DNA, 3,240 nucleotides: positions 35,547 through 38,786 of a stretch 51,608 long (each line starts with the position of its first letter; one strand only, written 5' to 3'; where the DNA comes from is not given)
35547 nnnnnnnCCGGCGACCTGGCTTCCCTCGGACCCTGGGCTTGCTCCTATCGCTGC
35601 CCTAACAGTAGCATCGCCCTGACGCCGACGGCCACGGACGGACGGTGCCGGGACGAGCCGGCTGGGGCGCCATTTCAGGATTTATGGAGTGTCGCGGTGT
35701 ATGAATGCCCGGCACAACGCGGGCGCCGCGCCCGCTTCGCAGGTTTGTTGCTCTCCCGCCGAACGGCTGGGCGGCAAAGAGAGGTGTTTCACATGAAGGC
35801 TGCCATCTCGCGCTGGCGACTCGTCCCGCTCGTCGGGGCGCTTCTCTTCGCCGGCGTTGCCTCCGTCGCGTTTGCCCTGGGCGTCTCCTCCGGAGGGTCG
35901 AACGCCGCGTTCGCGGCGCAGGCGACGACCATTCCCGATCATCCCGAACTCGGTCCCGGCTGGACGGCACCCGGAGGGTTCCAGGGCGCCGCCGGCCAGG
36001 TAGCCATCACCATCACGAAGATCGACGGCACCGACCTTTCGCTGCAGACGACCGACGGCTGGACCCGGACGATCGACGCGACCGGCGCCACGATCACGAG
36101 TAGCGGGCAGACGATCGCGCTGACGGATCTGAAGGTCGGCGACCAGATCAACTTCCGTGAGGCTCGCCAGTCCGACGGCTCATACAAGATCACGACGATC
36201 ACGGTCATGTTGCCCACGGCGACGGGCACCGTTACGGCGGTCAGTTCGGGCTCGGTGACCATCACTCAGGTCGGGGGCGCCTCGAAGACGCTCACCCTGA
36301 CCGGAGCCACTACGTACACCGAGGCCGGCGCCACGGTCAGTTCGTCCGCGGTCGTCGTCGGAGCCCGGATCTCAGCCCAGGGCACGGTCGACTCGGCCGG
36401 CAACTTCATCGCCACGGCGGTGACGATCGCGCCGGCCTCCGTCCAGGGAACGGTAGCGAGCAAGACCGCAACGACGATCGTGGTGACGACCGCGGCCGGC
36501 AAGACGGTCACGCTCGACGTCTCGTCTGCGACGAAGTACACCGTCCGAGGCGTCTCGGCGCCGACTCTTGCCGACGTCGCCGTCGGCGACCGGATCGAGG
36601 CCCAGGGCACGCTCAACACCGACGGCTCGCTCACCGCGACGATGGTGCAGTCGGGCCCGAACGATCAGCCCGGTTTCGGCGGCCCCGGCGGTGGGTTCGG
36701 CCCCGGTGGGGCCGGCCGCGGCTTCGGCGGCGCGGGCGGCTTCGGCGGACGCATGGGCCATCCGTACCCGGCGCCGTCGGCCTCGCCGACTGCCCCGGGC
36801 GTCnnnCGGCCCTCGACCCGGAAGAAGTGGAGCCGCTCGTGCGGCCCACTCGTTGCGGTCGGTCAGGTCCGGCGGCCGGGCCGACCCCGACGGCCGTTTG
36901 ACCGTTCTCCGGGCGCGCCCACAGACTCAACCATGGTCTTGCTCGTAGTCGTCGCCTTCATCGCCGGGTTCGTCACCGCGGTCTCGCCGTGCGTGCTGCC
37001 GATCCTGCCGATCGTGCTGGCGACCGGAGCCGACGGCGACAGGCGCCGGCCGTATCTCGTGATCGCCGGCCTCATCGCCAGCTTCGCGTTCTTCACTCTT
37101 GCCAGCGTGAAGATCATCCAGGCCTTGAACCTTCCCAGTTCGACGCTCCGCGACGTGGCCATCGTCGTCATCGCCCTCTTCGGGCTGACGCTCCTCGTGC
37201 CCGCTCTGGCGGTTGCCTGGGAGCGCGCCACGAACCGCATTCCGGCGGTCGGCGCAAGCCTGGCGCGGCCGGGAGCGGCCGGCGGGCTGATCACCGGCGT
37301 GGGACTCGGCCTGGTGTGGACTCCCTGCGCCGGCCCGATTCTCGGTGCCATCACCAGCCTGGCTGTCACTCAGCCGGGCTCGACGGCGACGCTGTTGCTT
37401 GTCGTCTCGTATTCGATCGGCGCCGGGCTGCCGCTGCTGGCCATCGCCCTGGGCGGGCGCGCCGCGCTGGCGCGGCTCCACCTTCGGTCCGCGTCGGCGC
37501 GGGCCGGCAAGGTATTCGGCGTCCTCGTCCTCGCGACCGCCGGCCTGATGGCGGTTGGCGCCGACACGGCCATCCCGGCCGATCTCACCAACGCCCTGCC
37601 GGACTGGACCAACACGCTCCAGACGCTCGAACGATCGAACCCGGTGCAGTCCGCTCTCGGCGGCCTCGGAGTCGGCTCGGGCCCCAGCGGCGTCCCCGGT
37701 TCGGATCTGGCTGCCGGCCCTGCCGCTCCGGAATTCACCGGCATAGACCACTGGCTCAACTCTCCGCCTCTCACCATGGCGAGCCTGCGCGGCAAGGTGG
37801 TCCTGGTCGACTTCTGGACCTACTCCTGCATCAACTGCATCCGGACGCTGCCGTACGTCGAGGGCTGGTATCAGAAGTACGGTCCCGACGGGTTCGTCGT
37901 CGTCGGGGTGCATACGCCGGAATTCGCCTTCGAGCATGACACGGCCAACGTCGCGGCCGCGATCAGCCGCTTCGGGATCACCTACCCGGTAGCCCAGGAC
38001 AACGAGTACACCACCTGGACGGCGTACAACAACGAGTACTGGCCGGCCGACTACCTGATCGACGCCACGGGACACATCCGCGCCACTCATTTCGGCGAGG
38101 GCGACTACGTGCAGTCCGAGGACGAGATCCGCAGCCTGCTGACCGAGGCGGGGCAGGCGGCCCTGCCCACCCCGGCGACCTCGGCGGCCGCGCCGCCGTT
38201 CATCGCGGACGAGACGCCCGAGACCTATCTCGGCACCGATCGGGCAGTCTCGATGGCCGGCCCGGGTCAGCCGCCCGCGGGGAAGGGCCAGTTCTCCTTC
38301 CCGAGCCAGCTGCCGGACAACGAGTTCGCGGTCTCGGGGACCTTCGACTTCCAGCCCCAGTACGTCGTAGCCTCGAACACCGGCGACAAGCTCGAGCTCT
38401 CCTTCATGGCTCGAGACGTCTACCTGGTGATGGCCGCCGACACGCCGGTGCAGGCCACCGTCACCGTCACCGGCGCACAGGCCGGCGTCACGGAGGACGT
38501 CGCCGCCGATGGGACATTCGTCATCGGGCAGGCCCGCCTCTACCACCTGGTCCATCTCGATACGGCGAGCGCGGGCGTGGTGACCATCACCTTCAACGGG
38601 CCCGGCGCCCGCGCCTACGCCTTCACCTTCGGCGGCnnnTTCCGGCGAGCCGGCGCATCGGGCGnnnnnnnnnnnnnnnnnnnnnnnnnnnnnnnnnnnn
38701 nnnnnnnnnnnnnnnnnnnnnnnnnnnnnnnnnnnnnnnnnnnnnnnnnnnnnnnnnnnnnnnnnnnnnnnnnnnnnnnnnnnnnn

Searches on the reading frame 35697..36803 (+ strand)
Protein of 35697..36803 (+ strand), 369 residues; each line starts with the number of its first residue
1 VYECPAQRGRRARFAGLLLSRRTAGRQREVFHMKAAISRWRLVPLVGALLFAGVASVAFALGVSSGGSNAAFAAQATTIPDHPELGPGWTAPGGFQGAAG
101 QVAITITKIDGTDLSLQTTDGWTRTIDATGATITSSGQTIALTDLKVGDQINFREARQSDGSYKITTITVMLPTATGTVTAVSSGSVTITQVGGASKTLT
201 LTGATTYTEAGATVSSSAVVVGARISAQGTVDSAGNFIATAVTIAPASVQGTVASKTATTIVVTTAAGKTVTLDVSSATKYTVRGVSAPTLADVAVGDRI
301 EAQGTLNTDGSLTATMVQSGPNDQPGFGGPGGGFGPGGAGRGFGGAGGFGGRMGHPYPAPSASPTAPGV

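Call 42: search_protein_families(library=pfam, proteins=[window:35697-36803:+], max_evalue=0.001)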
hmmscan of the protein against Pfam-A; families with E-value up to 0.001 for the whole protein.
window:35697-36803:+ (369 aa): 2 families
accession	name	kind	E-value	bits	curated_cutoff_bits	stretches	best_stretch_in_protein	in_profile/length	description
PF18914.6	DUF5666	-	9.2e-11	42.3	27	1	250-317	1-59/60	Domain of unknown function (DUF5666)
PF11604.15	CusF_Ec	-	0.00019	21.7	27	0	141-169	44-71/72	Copper binding periplasmic protein CusF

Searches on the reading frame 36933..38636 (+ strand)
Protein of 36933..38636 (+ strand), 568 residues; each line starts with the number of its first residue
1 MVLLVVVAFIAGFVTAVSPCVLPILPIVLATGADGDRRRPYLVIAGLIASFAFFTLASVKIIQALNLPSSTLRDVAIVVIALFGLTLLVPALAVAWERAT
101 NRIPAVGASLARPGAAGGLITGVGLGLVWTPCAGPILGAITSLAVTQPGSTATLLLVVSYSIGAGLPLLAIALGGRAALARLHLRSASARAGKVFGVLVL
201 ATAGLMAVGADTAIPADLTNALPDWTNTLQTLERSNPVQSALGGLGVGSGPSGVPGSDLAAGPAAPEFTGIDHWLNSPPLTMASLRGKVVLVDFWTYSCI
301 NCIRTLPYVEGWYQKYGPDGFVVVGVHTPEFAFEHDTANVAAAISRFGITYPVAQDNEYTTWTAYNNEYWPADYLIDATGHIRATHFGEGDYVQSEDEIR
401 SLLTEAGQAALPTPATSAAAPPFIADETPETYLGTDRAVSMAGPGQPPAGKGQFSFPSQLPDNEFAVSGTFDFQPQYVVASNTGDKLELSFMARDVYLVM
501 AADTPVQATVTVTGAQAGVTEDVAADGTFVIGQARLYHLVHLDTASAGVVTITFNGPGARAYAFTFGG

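Call 42: search_protein_families(library=pfam, proteins=[window:36933-38636:+], max_evalue=0.001)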
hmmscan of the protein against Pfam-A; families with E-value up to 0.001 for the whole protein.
window:36933-38636:+ (568 aa): 6 families
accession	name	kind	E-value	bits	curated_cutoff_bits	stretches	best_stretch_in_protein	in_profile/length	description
PF17991.7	Thioredoxin_10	-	3.9e-35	121.9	27.1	1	428-567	1-142/142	Thioredoxin like C-terminal domain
PF00578.27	AhpC-TSA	-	1.8e-10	41.3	26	1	262-384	2-123/124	AhpC/TSA family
PF02683.22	DsbD_TM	-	2.5e-10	40.4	27.1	1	2-206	2-214/219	Cytochrome C biogenesis protein transmembrane domain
PF08534.16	Redoxin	-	5.9e-10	39.6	26.6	1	261-390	2-136/148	Redoxin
PF13905.12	Thioredoxin_8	-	9.4e-07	29.5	27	1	287-381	1-93/94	Thioredoxin-like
PF13386.12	DsbD_2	-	0.00019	21.9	24.9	1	8-199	2-193/199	Cytochrome C biogenesis protein transmembrane region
